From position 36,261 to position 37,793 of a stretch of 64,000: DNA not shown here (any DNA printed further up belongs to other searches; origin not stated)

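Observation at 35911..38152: ATP-grasp ligase, PIG-L deacetylase and HAD-like gene trio inside the glycan island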

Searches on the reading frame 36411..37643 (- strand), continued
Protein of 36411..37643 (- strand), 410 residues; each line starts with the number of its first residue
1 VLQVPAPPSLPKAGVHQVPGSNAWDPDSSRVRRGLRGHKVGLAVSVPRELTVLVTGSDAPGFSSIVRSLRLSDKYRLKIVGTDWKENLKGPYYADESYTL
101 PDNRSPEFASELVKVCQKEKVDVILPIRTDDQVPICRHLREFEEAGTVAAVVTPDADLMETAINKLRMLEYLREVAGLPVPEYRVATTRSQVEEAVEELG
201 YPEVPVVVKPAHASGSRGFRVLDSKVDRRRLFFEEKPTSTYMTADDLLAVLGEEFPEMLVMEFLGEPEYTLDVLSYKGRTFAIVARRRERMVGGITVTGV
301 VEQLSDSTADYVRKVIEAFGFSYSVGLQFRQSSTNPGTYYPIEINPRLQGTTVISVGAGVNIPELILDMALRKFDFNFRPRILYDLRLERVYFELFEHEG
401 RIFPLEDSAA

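Call 92: search_protein_families(library=pfam, proteins=[L090:9999-10934:+, L019:4241-4969:-, L011:15171-16157:-], max_evalue=0.001)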
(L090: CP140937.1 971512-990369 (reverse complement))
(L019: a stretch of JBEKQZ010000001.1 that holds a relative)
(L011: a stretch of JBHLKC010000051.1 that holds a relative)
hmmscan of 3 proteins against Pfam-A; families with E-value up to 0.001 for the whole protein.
L090:9999-10934:+ (311 aa): 8 families
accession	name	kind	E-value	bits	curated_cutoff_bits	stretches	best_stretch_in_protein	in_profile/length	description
PF01370.27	Epimerase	-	4.2e-44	151.2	20.9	1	4-230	2-240/240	NAD dependent epimerase/dehydratase family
PF16363.11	GDP_Man_Dehyd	-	4.4e-19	69.6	27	2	62-293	76-330/332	GDP-mannose 4,6 dehydratase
PF04321.23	RmlD_sub_bind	-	2.2e-14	53.6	27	1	1-293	1-279/287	RmlD substrate binding domain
PF01073.25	3Beta_HSD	-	2e-13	50.5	22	1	4-219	1-229/280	3-beta hydroxysteroid dehydrogenase/isomerase family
PF13460.12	NAD_binding_10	-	5.6e-13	49.6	27.2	1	7-147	1-128/184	NAD(P)H-binding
PF07993.18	NAD_binding_4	-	1.3e-10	41.3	20.1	1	61-212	88-255/258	Male sterility protein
PF02719.21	Polysacc_synt_2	-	8.7e-08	32.1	20.2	0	137-253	136-252/293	Polysaccharide biosynthesis protein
PF05368.20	NmrA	-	0.00013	22.1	27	1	2-39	4-42/298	NmrA-like family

L019:4241-4969:- (242 aa): 2 families
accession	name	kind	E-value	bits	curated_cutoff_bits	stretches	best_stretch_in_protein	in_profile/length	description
PF00535.33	Glycos_transf_2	-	2e-25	90.1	23.3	1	8-161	1-153/168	Glycosyl transferase family 2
PF13641.12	Glyco_tranf_2_3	-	2.3e-07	31.5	27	1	5-130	1-127/230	Glycosyltransferase like family 2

L011:15171-16157:- (328 aa): 9 families
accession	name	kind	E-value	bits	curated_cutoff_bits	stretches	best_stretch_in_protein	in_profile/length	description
PF16363.11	GDP_Man_Dehyd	-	5.1e-65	220.6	27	1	9-310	1-332/332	GDP-mannose 4,6 dehydratase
PF01370.27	Epimerase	-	3.4e-53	181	20.9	1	8-243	1-240/240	NAD dependent epimerase/dehydratase family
PF01073.25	3Beta_HSD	-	2.5e-20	73.1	22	1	9-219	1-219/280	3-beta hydroxysteroid dehydrogenase/isomerase family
PF02719.21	Polysacc_synt_2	-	3.9e-15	56.2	20.2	1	8-266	1-252/293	Polysaccharide biosynthesis protein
PF05368.20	NmrA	-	8.4e-13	49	27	1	5-125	2-106/298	NmrA-like family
PF13460.12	NAD_binding_10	-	2.7e-12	47.3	27.2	1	12-163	1-133/184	NAD(P)H-binding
PF07993.18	NAD_binding_4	-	1.6e-09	37.7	20.1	1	10-183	1-210/258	Male sterility protein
PF00106.31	adh_short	-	2.1e-06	27.8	26.6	1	8-76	3-71/195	short chain dehydrogenase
PF04321.23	RmlD_sub_bind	-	3.1e-06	26.9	27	1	7-163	2-138/287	RmlD substrate binding domain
